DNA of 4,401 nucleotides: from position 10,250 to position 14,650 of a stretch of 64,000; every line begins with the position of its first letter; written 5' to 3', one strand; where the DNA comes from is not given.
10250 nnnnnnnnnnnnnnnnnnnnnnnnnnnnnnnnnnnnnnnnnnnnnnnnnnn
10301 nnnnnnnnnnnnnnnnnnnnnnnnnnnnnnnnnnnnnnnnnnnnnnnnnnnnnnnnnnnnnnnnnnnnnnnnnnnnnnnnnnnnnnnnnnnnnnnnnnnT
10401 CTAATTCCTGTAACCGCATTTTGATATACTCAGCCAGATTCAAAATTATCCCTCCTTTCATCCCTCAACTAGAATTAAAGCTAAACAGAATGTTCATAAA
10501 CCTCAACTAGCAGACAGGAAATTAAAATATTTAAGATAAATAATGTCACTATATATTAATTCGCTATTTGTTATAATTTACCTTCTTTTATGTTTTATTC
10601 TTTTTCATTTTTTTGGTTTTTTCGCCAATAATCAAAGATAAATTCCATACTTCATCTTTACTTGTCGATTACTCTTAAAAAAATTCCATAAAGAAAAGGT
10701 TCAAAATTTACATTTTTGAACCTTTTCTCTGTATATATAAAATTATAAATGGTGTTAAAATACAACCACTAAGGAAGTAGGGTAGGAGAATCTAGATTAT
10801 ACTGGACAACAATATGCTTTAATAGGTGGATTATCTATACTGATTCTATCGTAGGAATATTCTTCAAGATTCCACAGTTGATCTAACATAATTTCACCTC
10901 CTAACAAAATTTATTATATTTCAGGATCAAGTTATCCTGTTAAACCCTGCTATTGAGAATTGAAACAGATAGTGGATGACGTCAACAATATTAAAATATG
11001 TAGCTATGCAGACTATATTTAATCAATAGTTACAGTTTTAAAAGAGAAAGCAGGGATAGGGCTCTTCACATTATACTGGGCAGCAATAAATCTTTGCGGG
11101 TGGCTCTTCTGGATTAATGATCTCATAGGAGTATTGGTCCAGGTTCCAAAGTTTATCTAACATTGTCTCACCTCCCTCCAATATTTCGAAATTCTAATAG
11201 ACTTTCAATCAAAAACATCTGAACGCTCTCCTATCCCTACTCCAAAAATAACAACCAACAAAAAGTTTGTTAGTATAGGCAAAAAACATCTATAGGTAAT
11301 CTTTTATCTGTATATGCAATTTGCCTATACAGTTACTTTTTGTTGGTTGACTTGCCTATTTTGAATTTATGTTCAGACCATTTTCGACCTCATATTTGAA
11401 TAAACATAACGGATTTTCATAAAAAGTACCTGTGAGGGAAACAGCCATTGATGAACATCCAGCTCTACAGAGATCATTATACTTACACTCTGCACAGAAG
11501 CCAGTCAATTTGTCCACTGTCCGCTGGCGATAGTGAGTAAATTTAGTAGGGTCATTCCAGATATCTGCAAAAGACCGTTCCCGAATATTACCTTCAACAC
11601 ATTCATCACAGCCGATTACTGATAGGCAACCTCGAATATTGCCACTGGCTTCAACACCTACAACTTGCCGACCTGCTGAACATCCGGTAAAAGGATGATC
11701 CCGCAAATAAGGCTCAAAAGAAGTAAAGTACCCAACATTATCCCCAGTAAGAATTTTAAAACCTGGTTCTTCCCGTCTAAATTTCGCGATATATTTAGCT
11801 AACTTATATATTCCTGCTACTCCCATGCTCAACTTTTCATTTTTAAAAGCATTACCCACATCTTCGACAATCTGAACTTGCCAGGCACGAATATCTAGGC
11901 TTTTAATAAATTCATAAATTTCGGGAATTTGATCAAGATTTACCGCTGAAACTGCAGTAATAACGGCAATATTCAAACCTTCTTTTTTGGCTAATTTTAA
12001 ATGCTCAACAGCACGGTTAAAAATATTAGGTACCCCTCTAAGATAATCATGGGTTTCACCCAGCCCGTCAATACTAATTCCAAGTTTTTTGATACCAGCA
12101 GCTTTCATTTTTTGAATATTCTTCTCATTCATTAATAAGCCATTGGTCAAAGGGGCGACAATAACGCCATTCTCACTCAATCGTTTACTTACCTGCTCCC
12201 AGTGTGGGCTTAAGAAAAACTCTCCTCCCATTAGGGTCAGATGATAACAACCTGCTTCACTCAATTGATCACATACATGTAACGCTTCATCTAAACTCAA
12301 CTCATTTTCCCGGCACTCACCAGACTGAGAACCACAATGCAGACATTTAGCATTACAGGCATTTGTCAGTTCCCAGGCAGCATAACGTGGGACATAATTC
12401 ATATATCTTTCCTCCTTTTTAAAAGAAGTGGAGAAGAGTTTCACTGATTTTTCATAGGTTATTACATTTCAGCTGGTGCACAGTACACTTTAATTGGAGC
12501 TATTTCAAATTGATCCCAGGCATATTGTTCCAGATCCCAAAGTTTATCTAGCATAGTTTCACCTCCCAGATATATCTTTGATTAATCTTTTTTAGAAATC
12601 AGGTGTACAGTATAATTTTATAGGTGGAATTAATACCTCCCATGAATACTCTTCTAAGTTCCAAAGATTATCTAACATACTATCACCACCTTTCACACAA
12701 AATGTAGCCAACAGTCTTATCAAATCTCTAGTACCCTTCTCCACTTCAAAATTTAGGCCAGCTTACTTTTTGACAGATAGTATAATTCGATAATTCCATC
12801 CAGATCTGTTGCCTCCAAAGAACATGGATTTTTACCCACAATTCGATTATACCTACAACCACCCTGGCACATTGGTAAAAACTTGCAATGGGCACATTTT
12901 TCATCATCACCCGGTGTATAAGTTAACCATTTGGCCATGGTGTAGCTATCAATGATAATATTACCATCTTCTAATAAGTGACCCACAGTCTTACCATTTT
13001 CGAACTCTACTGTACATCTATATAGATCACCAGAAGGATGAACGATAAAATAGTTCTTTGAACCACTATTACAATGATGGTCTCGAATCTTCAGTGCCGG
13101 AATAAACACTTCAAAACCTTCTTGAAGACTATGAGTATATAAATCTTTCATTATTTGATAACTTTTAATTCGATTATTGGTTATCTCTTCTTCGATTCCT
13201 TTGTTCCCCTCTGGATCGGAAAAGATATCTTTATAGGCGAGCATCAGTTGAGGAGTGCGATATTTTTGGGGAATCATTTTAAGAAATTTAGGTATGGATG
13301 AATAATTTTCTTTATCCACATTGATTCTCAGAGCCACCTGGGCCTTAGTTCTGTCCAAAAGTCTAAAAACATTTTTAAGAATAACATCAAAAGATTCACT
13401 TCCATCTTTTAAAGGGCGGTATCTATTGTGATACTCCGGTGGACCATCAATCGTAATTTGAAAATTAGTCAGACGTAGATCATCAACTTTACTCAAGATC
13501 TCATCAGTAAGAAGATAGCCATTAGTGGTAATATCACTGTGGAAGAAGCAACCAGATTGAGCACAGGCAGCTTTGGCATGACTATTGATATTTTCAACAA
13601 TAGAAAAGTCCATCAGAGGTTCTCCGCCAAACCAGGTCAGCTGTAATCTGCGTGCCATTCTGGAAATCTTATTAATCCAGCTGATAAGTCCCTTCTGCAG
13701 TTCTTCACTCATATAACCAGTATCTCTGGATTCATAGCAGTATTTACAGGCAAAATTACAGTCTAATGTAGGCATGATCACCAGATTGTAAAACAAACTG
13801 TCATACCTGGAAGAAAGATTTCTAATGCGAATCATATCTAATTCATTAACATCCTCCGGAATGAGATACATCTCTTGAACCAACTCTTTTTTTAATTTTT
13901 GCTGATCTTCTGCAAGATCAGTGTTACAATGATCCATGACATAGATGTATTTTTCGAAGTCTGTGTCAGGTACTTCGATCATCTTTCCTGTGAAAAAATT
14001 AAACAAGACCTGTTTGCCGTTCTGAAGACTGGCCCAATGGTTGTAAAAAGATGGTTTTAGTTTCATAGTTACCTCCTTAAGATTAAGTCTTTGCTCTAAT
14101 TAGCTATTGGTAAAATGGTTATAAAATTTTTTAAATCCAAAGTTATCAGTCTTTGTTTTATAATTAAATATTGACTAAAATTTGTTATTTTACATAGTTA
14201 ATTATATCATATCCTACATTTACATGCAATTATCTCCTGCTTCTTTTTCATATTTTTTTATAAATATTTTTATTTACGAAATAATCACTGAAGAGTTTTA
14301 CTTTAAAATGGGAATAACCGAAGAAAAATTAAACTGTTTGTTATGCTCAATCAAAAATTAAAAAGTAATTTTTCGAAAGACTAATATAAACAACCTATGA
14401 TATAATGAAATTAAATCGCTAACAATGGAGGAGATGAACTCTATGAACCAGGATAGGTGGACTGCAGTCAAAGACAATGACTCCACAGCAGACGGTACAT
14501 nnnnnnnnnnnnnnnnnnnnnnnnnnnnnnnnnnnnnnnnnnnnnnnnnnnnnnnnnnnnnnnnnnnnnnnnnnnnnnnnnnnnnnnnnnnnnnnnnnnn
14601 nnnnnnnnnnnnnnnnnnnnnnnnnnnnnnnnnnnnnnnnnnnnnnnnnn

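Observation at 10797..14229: Second RiPP-type locus: four unannotated 28-30-aa peptide genes interleaved with two radical SAM/SPASM maturases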

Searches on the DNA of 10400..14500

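Call 73: search_rna_families(source=window, start=10400, end=14500, threshold=evalue, max_evalue=1)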
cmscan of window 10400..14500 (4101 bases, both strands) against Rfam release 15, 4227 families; matches with E-value up to 1: 2.
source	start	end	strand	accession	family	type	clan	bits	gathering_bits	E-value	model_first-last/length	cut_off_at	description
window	12945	13038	-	RF01196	snoZ30a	Gene; snRNA; snoRNA; CD-box;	-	18.7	80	0.88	1-92/92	no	Small nucleolar RNA Z30a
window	10693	10728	-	RF02744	Rev39_5p_UTR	Cis-reg;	-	15.2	88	0.26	193-228/300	no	Soft rot Enterobacteriaceae Rev 39 5'UTR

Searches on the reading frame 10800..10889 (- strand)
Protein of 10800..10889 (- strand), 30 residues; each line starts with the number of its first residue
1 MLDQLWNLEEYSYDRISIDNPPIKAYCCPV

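Call 4: search_protein_families(library=ncbifam, proteins=[window:10800-10889:-], max_evalue=1)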
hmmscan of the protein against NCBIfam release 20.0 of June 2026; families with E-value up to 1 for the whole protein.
seq(30 aa): 0 families

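Call 6: search_protein_families(library=pfam, proteins=[window:10800-10889:-], max_evalue=0.1)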
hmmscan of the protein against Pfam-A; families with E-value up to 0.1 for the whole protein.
seq(30 aa): 0 families

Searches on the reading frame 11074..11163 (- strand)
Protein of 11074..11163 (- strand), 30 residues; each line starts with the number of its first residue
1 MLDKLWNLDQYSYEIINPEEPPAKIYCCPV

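Call 4: search_protein_families(library=ncbifam, proteins=[window:11074-11163:-], max_evalue=1)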
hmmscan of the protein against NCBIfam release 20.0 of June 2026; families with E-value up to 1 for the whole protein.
seq(30 aa): 0 families

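Call 6: search_protein_families(library=pfam, proteins=[window:11074-11163:-], max_evalue=0.1)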
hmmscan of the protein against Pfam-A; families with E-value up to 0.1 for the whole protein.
seq(30 aa): 0 families

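Call 18: search_protein_representatives(alignment_id=A2)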
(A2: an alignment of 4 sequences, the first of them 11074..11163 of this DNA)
Query: 4 sequences, 29 profile positions. Proteins with E-value up to 0.001 (for the whole library): 13; up to 1e-10: 3; up to 1e-30: 0. The best 13 are listed.
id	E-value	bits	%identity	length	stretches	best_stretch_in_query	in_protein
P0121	1.4e-13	66.7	-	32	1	1-28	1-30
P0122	1.7e-11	60.0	-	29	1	1-27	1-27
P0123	9.7e-11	57.6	-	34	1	1-28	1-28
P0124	3.4e-10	55.8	-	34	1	1-27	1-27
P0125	5.3e-10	55.2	-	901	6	9-20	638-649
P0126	8.7e-10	54.5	-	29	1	1-27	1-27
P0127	1.3e-09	54.0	-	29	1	1-28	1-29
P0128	3.0e-09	52.8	-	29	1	1-28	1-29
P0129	1.8e-08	50.3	-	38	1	1-27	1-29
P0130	2.5e-06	43.5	-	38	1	1-27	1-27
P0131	1.3e-05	41.2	-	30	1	1-29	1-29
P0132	1.3e-04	38.0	-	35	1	1-28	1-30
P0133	5.7e-04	35.9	-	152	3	4-21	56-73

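Call 101: predict_structure(alignment_id=A2)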
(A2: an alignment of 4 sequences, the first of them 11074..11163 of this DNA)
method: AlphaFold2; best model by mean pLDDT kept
length: 30 residues; sequences in the alignment: 4
mean_pLDDT: 58.1   pTM: 0.15
mean pLDDT of the five models: 58.1, 57.0, 55.9, 55.7, 54.0
residues with pLDDT >= 90: 0; 70-90: 0; 50-70: 29; < 50: 1
segments of 3 or more residues with pLDDT < 50: none
pLDDT, mean of each block of 10 residues (from residue 1): 63 58 54
secondary structure, 60 per line:
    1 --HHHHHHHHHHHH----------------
elements in order: H3-14
